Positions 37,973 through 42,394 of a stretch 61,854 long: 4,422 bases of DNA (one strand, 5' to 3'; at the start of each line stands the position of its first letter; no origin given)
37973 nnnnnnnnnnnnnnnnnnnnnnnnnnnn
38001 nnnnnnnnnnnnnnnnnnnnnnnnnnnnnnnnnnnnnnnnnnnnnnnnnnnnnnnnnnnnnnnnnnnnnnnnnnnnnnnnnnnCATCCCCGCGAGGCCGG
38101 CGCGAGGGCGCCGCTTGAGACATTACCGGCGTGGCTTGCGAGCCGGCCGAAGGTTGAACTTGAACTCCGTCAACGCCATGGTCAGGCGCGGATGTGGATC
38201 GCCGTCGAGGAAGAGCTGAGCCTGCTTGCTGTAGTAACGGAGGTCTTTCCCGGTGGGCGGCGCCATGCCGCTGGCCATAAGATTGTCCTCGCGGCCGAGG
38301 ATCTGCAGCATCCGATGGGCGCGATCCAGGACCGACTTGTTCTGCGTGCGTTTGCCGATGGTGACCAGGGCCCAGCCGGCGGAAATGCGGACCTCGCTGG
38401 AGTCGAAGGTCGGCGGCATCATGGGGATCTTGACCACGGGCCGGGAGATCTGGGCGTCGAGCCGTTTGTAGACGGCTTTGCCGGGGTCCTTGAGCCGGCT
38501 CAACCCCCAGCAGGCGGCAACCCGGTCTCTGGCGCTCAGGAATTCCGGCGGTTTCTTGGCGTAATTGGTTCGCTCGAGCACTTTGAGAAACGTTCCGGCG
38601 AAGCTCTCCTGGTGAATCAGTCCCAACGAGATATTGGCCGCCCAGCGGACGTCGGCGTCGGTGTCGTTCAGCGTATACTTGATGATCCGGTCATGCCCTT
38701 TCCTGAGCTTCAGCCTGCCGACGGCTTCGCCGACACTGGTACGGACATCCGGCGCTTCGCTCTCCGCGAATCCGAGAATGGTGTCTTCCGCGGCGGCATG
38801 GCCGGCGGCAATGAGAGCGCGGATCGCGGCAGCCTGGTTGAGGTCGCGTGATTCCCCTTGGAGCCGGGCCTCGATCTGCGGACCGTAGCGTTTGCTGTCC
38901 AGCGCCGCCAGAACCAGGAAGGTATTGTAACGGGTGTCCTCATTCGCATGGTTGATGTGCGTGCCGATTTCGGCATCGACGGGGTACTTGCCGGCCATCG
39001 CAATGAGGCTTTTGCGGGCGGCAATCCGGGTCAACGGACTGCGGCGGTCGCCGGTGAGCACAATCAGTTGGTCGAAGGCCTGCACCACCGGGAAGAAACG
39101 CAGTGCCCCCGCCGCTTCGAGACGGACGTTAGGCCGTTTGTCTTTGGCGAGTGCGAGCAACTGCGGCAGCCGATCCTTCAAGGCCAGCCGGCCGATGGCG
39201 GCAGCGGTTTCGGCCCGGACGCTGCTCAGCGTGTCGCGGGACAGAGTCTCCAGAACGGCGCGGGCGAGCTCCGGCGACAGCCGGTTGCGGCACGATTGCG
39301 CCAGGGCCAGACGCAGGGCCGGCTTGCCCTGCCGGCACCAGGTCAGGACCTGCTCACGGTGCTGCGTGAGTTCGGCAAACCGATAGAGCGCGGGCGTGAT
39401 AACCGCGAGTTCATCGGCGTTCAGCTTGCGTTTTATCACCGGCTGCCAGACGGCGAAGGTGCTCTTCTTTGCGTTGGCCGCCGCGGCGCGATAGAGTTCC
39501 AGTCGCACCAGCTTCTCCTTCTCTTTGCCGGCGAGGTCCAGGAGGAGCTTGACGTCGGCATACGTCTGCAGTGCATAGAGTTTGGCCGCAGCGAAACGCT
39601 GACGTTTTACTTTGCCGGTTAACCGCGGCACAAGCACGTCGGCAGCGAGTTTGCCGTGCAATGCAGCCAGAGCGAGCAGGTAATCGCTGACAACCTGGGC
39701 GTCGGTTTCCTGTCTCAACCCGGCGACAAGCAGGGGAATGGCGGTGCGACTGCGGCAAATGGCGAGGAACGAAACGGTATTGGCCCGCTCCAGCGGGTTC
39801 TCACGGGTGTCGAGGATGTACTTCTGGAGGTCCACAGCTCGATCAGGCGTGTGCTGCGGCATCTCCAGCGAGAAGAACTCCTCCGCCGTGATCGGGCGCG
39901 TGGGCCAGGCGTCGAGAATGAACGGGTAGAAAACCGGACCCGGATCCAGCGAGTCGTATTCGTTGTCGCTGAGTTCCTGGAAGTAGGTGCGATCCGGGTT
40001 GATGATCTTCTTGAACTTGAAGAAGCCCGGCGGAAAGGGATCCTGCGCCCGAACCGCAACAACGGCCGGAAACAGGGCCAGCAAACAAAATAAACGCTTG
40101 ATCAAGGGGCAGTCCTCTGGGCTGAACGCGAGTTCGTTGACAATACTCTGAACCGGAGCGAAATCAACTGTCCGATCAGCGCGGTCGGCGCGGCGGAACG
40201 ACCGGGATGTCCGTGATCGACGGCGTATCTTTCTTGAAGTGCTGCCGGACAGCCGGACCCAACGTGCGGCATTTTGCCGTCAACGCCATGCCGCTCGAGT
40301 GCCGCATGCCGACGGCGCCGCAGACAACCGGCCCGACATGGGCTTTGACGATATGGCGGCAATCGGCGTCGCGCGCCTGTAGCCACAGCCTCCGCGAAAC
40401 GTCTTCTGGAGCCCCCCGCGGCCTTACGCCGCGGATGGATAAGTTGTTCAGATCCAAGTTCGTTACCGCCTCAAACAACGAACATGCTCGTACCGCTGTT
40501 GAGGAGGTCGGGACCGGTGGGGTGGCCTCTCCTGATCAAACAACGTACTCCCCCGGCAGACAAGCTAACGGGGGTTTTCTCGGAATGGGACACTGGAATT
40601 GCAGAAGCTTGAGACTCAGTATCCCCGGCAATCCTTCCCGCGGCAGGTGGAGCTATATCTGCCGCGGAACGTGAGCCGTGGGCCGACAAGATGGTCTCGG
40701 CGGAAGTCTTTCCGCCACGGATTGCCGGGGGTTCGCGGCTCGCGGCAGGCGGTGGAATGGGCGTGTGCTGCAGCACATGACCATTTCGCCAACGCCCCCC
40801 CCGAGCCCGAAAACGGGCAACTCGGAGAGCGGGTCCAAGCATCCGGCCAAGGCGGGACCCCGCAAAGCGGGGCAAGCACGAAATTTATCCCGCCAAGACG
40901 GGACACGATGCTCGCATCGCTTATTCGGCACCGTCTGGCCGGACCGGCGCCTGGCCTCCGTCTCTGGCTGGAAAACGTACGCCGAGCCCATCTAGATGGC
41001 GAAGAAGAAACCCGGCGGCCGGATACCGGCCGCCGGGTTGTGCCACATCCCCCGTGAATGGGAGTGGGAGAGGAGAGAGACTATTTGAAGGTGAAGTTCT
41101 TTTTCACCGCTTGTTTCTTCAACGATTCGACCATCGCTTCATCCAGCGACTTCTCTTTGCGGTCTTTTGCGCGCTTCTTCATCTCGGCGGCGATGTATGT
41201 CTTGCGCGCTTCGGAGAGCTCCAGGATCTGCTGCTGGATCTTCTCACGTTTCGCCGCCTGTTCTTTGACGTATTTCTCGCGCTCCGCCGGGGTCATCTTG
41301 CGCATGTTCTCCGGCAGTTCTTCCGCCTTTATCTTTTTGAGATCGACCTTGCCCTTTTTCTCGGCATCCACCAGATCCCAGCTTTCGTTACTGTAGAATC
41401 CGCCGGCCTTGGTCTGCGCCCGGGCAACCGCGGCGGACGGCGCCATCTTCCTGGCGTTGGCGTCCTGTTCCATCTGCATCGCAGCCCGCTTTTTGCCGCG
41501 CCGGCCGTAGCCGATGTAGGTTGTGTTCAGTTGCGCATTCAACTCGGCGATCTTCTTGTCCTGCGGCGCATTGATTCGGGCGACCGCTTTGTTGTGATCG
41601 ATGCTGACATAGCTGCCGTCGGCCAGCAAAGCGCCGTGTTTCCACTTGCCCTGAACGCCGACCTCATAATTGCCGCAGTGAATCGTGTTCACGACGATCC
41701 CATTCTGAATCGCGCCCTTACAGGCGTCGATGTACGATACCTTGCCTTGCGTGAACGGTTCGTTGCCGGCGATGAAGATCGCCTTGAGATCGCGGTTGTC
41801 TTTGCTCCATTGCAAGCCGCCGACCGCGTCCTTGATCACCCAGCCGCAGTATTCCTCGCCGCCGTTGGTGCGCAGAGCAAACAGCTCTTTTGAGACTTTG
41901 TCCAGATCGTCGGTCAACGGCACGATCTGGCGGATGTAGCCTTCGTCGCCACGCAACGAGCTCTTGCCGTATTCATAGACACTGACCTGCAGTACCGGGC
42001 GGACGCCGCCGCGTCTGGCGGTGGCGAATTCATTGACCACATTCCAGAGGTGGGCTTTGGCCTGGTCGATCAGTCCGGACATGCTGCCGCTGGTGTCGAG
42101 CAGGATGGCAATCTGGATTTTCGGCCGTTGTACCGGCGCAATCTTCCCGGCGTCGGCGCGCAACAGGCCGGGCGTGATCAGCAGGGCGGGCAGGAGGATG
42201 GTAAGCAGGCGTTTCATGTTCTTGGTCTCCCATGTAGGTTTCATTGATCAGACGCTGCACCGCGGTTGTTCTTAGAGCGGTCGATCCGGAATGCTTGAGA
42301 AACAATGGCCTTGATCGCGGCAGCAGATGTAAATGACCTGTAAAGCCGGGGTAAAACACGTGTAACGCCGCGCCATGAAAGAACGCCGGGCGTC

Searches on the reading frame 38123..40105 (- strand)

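Call 81: search_protein_families(library=pfam, proteins=[window:38123-40105:-], max_evalue=0.001)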
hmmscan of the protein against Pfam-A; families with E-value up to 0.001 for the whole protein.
window:38123-40105:- (660 aa): 3 families
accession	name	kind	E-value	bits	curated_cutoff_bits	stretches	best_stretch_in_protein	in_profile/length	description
PF13646.12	HEAT_2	-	1.1e-20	74.1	27.7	2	283-367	3-87/88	HEAT repeats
PF02985.28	HEAT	-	1.9e-09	37.3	23.5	0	313-335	2-24/31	HEAT repeat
PF13513.12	HEAT_EZ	-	1.2e-08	35.7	27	0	307-336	24-53/55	HEAT-like repeat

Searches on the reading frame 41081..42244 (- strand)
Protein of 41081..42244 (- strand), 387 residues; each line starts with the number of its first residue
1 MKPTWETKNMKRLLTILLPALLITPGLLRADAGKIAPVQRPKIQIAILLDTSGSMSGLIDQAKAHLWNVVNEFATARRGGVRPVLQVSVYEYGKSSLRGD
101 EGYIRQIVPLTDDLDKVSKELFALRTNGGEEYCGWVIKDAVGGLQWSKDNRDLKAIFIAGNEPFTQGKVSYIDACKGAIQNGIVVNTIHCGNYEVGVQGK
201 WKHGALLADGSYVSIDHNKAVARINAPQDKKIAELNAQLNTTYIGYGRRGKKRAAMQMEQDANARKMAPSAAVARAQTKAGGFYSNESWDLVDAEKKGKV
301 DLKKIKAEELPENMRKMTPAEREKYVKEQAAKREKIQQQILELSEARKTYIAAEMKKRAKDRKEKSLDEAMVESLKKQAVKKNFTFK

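Call 81: search_protein_families(library=pfam, proteins=[window:41081-42244:-], max_evalue=0.001)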
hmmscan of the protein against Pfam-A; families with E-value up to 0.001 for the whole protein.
window:41081-42244:- (387 aa): 1 family
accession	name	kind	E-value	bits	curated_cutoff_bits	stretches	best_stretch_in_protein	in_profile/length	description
PF00092.34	VWA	-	0.00025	21.8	23.8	1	45-192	2-141/174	von Willebrand factor type A domain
